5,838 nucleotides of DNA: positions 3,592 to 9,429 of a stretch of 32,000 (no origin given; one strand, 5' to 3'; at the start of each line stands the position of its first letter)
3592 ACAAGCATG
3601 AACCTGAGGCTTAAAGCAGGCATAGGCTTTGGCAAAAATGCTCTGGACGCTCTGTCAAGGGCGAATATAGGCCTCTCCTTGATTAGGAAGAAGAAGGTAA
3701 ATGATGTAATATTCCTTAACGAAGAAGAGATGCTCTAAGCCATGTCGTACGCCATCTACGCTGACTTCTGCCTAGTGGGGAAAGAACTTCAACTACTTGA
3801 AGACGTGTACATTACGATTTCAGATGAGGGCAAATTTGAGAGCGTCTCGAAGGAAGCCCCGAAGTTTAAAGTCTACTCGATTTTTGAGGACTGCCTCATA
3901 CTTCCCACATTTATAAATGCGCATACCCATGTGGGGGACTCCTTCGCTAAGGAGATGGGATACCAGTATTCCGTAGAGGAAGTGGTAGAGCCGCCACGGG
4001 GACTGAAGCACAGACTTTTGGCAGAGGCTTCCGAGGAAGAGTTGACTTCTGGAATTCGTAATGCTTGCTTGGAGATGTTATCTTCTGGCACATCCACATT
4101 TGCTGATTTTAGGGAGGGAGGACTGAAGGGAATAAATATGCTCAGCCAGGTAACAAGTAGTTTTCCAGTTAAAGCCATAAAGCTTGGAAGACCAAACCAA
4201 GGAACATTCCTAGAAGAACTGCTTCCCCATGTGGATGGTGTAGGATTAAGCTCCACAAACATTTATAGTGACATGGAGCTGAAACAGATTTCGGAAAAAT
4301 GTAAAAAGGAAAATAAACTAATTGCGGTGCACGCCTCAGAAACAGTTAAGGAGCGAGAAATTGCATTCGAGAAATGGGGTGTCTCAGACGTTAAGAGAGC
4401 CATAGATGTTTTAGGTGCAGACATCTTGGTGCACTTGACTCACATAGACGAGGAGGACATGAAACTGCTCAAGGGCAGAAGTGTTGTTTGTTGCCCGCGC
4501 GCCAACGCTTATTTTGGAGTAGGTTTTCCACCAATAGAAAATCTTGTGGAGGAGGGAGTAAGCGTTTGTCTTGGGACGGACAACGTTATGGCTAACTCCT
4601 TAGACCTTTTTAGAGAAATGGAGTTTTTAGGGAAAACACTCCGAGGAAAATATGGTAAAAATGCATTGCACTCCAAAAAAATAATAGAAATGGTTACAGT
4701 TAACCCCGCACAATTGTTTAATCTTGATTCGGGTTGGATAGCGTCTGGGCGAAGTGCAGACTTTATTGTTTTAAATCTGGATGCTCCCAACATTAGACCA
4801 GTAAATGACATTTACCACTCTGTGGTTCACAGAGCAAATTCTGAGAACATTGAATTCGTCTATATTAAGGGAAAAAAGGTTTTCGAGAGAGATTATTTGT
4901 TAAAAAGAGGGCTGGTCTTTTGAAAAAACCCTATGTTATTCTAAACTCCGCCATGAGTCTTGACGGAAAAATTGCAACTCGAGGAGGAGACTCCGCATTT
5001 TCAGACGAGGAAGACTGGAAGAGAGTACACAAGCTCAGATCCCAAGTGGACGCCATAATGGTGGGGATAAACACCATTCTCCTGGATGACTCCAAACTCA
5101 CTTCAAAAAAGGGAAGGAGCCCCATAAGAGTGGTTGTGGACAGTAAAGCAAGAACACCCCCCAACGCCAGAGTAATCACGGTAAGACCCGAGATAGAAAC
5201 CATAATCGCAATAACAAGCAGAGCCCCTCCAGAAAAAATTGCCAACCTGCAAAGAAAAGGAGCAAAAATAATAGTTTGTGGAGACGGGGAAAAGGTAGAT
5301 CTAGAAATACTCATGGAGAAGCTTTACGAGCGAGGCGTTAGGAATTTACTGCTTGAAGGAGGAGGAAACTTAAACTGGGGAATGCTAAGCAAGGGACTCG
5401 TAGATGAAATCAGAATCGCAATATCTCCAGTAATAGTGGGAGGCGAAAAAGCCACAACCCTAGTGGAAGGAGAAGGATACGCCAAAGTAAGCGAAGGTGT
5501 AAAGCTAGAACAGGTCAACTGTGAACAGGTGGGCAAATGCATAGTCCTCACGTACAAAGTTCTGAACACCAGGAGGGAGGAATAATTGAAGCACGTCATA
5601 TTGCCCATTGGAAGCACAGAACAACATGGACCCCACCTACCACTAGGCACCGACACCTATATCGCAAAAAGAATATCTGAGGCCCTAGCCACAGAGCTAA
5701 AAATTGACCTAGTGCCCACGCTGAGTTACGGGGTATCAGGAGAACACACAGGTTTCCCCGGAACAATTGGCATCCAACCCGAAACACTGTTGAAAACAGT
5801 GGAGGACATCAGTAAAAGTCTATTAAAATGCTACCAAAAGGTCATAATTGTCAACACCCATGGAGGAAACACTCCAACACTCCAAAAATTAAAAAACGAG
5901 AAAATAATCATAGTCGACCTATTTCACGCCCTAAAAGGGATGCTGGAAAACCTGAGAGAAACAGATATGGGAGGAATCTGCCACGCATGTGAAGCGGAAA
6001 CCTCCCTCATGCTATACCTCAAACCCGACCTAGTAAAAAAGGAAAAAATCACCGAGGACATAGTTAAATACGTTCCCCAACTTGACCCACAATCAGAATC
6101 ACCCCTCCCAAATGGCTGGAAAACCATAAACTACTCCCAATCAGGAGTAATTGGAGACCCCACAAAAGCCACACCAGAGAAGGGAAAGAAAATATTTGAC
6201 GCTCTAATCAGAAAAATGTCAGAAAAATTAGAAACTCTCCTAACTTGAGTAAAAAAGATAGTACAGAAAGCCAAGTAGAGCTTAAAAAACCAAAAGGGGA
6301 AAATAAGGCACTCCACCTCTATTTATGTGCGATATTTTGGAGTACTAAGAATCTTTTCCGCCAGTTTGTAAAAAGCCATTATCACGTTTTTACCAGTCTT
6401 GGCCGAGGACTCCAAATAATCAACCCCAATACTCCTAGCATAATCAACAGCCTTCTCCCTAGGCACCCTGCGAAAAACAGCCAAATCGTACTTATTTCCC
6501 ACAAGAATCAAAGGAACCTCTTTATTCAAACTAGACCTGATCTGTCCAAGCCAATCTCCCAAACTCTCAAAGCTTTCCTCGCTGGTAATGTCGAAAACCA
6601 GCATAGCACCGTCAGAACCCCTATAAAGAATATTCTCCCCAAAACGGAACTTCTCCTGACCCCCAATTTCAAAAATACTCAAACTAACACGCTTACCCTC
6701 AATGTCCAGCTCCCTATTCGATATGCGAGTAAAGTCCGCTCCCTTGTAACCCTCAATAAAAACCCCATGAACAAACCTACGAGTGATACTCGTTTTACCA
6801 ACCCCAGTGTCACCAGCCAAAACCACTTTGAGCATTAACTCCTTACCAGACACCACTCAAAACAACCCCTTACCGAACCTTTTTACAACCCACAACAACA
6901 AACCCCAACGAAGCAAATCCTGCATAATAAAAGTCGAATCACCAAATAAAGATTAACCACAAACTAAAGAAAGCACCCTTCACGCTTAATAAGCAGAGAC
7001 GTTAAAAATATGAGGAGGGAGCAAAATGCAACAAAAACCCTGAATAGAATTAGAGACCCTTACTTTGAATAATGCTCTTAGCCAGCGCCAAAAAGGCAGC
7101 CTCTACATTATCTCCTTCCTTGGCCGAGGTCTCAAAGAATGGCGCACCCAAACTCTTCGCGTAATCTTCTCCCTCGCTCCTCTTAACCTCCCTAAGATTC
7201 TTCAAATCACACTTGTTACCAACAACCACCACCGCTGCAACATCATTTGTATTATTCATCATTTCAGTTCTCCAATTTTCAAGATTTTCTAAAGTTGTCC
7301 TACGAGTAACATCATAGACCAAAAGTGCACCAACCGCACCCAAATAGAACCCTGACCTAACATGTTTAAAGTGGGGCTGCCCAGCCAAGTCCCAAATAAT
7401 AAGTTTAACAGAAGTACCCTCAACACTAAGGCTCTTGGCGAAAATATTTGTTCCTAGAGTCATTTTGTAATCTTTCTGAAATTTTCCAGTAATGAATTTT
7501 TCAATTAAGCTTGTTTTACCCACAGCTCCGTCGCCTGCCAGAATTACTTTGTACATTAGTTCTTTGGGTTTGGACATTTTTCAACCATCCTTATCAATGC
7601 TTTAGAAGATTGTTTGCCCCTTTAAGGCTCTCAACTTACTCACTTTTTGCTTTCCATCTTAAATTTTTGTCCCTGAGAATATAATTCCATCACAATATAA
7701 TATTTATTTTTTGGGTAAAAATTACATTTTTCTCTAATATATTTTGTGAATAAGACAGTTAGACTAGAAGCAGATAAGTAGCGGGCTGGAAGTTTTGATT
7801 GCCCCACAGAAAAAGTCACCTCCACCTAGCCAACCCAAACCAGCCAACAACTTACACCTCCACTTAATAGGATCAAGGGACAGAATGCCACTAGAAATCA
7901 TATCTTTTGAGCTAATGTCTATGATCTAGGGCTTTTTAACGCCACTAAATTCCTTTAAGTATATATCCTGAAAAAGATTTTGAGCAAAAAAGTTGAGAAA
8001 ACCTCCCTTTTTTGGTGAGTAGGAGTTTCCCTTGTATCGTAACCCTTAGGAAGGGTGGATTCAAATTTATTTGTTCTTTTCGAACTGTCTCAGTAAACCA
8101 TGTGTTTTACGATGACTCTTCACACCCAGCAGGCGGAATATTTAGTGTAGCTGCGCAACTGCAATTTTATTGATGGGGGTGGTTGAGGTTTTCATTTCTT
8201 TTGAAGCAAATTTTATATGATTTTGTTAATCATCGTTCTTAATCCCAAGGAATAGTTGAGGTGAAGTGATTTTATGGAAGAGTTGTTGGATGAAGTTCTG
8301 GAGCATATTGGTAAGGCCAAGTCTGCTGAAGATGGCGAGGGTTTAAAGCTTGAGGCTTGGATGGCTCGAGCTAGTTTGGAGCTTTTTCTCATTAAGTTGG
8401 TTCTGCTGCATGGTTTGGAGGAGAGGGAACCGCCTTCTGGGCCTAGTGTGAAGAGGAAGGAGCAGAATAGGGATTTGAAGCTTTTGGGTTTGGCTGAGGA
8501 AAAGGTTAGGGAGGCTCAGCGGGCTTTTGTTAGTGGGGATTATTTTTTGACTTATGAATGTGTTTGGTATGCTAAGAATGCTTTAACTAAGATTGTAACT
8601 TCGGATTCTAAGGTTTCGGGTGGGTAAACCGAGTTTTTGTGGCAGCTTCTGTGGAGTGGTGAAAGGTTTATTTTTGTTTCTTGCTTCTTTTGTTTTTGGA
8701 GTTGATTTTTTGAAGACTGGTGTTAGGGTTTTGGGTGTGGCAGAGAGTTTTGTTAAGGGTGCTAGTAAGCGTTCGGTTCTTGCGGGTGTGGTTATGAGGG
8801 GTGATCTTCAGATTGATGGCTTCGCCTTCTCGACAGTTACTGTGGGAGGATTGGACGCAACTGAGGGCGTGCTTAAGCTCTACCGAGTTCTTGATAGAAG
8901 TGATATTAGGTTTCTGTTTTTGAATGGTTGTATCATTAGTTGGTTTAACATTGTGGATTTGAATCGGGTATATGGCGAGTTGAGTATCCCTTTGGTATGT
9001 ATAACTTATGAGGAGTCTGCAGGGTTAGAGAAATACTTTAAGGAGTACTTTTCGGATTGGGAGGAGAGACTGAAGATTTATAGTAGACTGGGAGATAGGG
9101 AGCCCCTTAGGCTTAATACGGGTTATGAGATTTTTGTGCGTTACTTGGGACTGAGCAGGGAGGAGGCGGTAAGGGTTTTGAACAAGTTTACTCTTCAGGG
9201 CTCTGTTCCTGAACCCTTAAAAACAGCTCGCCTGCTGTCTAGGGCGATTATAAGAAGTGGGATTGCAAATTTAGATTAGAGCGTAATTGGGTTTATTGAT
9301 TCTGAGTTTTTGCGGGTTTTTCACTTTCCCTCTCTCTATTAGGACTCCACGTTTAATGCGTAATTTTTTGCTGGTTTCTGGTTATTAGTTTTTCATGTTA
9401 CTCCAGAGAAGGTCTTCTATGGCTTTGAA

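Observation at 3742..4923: Deaminase-type amidohydrolase in the riboflavin operon: candidate for the missing archaeal pyrimidine deaminase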

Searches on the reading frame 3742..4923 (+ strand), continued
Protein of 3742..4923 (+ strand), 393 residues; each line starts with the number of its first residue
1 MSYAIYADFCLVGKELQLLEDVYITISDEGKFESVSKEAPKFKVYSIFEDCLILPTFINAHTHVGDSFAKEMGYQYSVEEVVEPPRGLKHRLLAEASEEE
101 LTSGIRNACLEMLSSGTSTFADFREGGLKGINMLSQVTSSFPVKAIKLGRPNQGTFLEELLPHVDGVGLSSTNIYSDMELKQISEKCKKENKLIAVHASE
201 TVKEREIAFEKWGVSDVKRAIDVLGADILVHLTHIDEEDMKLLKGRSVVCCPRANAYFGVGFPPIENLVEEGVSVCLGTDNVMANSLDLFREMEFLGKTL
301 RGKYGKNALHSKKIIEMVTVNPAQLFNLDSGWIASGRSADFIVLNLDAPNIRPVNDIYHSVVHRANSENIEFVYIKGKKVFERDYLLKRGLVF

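Call 50: search_solved_structures(query=A1, max_evalue=1e-10, show_alignments=3)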
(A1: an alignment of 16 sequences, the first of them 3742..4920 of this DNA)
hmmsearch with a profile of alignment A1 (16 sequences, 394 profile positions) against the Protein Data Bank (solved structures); distinct sequences matched with E-value up to 1e-10: 30.
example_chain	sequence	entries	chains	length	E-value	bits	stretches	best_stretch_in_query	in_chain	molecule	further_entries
3lnp_A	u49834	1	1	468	4.3e-43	151.1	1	22-388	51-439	Amidohydrolase family Protein OLEI01672_1_465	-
4v1x_A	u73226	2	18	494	5.4e-42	147.5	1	176-391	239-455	ATRAZINE CHLOROHYDROLASE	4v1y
4dyk_A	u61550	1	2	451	1.5e-39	139.4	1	21-389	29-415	AMIDOHYDROLASE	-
4gbd_A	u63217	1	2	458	1.6e-39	139.3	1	21-389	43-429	Putative uncharacterized protein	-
4f0r_A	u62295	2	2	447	6.2e-36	127.5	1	174-391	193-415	5-methylthioadenosine/S-adenosylhomocysteine deaminase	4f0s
4dzh_A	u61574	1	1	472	1.6e-33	119.6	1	175-385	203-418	AMIDOHYDROLASE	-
1j6p_A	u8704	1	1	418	3.4e-32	115.2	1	23-388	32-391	METAL-DEPENDENT HYDROLASE OF CYTOSINEDEMANIASE/CHLOROHYDROLASE FAMILY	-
1p1m_A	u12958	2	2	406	3.6e-32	115.1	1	23-388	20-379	Hypothetical protein TM0936 | Uncharacterized protein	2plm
7ww2_A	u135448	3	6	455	3.4e-27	98.7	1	28-389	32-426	8-oxoguanine deaminase | Hydroxydechloroatrazine ethylaminohydrolase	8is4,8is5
3hpa_A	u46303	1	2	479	1.5e-24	90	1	173-389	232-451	AMIDOHYDROLASE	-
6ohb_A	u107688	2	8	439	5.1e-23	85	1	15-390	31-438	Guanine deaminase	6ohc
2i9u_A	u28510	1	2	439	1.7e-22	83.3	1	228-389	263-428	Cytosine/guanine deaminase related protein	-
3e0l_A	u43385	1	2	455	3e-21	79.2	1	16-388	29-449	Guanine deaminase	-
2uz9_A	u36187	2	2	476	1.4e-20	77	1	16-388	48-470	GUANINE DEAMINASE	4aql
6oh9_A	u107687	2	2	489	4.8e-19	71.9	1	49-357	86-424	Yeast Guanine Deaminase | Probable guanine deaminase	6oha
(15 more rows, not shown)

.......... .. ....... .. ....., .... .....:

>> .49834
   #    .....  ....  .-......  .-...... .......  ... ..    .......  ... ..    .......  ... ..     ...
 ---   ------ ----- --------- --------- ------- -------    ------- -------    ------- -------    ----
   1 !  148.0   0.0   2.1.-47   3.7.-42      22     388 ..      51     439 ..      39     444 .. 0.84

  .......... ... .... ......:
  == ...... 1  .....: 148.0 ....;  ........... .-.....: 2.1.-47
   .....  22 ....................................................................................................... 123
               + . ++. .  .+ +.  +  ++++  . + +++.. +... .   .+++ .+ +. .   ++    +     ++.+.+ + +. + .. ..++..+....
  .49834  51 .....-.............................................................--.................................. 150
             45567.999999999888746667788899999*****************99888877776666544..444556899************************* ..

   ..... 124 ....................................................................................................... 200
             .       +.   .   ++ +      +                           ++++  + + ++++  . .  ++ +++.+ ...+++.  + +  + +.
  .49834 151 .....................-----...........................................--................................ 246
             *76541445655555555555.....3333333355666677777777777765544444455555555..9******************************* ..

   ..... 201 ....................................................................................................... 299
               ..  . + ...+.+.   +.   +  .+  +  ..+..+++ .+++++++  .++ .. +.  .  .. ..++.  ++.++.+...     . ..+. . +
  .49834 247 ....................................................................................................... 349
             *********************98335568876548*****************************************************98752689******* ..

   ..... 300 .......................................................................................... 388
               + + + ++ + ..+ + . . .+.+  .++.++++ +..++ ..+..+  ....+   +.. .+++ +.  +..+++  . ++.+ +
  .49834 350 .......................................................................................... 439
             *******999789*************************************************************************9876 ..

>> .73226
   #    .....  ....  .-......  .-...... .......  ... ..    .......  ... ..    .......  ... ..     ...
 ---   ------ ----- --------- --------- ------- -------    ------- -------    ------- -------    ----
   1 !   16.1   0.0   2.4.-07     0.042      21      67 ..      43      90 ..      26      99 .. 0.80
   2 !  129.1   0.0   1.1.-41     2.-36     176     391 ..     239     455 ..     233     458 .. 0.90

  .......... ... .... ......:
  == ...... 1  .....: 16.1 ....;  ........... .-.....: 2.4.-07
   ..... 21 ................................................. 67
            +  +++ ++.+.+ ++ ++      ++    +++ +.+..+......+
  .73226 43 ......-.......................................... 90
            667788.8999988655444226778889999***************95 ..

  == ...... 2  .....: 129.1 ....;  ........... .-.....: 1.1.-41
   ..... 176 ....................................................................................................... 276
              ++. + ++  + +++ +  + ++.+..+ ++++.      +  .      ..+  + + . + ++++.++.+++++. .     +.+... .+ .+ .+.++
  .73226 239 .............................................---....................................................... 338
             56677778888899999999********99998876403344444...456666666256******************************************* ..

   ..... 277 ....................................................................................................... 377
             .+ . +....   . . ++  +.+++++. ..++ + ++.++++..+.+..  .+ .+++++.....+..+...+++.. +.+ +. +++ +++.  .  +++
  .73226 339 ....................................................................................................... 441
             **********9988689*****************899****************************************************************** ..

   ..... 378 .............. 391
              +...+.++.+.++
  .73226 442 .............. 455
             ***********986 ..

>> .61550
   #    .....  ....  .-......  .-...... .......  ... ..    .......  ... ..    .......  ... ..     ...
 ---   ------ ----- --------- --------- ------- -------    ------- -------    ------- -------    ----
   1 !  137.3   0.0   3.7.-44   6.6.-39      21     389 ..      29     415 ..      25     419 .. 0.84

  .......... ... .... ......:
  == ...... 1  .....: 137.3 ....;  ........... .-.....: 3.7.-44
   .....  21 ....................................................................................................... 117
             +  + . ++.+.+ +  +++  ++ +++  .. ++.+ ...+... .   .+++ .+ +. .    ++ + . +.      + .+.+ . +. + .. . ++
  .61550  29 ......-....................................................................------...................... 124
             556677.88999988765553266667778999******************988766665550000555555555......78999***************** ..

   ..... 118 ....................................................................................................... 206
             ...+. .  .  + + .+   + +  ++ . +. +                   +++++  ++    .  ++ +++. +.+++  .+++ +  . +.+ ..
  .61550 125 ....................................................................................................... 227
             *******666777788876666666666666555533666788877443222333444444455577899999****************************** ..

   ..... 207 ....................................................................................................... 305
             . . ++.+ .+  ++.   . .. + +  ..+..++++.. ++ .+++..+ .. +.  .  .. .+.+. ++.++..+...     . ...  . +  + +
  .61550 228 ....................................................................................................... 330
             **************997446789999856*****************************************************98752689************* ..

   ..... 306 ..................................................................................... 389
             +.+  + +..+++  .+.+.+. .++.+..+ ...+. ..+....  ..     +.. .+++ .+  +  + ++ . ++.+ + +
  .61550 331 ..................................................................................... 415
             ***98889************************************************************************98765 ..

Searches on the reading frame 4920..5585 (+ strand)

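Call 4: search_protein_families(library=pfam, proteins=[window:4920-5585:+])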
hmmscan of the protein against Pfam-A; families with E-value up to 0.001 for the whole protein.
window:4920-5585:+ (221 aa): 1 family
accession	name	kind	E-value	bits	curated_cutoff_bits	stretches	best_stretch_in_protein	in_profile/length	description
PF01872.23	RibD_C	-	3e-55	187.5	24.1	1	4-209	1-196/197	RibD C-terminal domain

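Call 5: search_protein_families(library=ncbifam, proteins=[window:4920-5585:+])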
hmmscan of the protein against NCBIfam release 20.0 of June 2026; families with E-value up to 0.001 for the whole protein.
window:4920-5585:+ (221 aa): 7 families
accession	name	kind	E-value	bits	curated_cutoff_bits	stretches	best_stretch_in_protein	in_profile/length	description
TIGR01508.1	rib_reduct_arch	equivalog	5.4e-71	238.1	186.45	1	4-214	1-210/210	2,5-diamino-6-(ribosylamino)-4(3H)-pyrimidinone 5'-phosphate reductase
TIGR00227.1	ribD_Cterm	domain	7.7e-65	218.4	150.15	1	3-214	2-216/216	riboflavin-specific deaminase C-terminal domain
TIGR00326.1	eubact_ribD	equivalog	6.4e-32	111.1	156.35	1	3-210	140-342/343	bifunctional diaminohydroxyphosphoribosylaminopyrimidine deaminase/5-amino-6-(5-phosphoribosylamino)uracil reductase RibD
NF008052.0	PRK10786.1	equivalog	2.2e-22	79.3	500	1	4-211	147-363/367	bifunctional diaminohydroxyphosphoribosylaminopyrimidine deaminase/5-amino-6-(5-phosphoribosylamino)uracil reductase RibD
NF010664.0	PRK14059.1-2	equivalog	7.7e-15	55.2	226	1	3-189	36-233/257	pyrimidine reductase family protein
NF010663.0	PRK14059.1-1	equivalog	6.9e-14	51.8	184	1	9-213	33-250/253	pyrimidine reductase family protein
NF010665.0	PRK14059.1-4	equivalog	7.1e-14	51.7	274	1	9-186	46-234/260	pyrimidine reductase family protein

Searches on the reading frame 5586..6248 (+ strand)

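Call 4: search_protein_families(library=pfam, proteins=[window:5586-6248:+])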
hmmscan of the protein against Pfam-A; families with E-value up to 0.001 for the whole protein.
window:5586-6248:+ (220 aa): 1 family
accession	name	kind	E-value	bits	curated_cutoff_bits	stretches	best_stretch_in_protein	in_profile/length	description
PF02633.19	Creatininase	-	1.8e-63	214.6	31.3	1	3-214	17-237/238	Creatinine amidohydrolase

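Call 5: search_protein_families(library=ncbifam, proteins=[window:5586-6248:+])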
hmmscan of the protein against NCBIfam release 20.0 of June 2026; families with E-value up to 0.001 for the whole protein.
window:5586-6248:+ (220 aa): 4 families
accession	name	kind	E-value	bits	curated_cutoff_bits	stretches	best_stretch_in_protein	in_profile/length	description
TIGR03964.1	mycofact_creat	equivalog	2.8e-47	161.2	172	1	3-217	15-219/228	mycofactocin biosynthesis peptidyl-dipeptidase MftE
TIGR04448.1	creatininase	equivalog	6e-34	117.8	235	1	3-215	16-242/246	creatininase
NF041098.2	diketo_inos_hlase_IolN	equivalog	1.1e-23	83.8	245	1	4-211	27-258/307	3-dehydro-scyllo-inosose hydrolase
NF033501.0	ArfB_arch_rifla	equivalog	6e-08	32.7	180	1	5-145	19-148/219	2-amino-5-formylamino-6-ribosylaminopyrimidin-4(3H)-one 5'-monophosphate deformylase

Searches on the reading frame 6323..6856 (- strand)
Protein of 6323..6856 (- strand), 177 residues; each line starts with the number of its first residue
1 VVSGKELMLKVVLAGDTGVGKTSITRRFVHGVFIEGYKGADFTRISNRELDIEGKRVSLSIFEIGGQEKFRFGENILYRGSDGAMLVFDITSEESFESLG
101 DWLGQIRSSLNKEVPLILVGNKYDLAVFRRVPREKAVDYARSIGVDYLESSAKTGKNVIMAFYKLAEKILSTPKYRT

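Call 58: search_protein_families(library=pfam, proteins=[window:6323-6856:-])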
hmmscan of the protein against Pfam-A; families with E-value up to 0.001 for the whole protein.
window:6323-6856:- (177 aa): 3 families
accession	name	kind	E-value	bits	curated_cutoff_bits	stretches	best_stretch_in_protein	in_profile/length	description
PF00071.28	Ras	-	6e-42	143.4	21.6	1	10-170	1-161/162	Ras family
PF08477.19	Roc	-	1e-21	77.8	27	1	10-124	1-119/119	Ras of Complex, Roc, domain of DAPkinase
PF00025.27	Arf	-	7.8e-08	32.4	22.3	1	7-126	13-128/174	ADP-ribosylation factor family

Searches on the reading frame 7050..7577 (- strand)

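Call 58: search_protein_families(library=pfam, proteins=[window:7050-7577:-])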
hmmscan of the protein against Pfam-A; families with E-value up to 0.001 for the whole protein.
window:7050-7577:- (175 aa): 6 families
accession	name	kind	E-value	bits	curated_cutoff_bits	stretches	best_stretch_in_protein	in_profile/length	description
PF00071.28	Ras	-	2.5e-52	177.2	21.6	1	10-170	1-161/162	Ras family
PF08477.19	Roc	-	9.2e-29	100.5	27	1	10-124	1-119/119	Ras of Complex, Roc, domain of DAPkinase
PF00025.27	Arf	-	2.9e-11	43.6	22.3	1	9-166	15-171/174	ADP-ribosylation factor family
PF00009.33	GTP_EFTU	-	2.1e-06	27.9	26.5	1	42-166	54-183/188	Elongation factor Tu GTP binding domain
PF04670.18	Gtr1_RagA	-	8.7e-06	25.8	22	1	10-127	1-125/232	Gtr1/RagA G protein conserved region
PF03193.22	RsgA_GTPase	-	0.00032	21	30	0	110-167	51-106/174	RsgA GTPase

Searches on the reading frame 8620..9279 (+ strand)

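Call 4: search_protein_families(library=pfam, proteins=[window:8620-9279:+])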
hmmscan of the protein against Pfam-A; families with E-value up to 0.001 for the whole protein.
window:8620-9279:+ (219 aa): 1 family
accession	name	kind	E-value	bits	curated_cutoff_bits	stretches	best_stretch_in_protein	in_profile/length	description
PF01949.23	Endo_dU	-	3.9e-58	196.3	32.7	1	34-210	2-181/182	Endonuclease dU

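Call 5: search_protein_families(library=ncbifam, proteins=[window:8620-9279:+])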
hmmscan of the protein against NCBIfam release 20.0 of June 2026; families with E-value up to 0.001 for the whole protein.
window:8620-9279:+ (219 aa): 2 families
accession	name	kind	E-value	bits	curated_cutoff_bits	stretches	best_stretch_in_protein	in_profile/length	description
NF052283.1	EndoDuHalo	equivalog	2.5e-53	180.5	200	1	31-210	1-180/186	endonuclease dU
NF001977.0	PRK00766.1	equivalog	3.1e-29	101.7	235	1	31-212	6-188/195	hypothetical protein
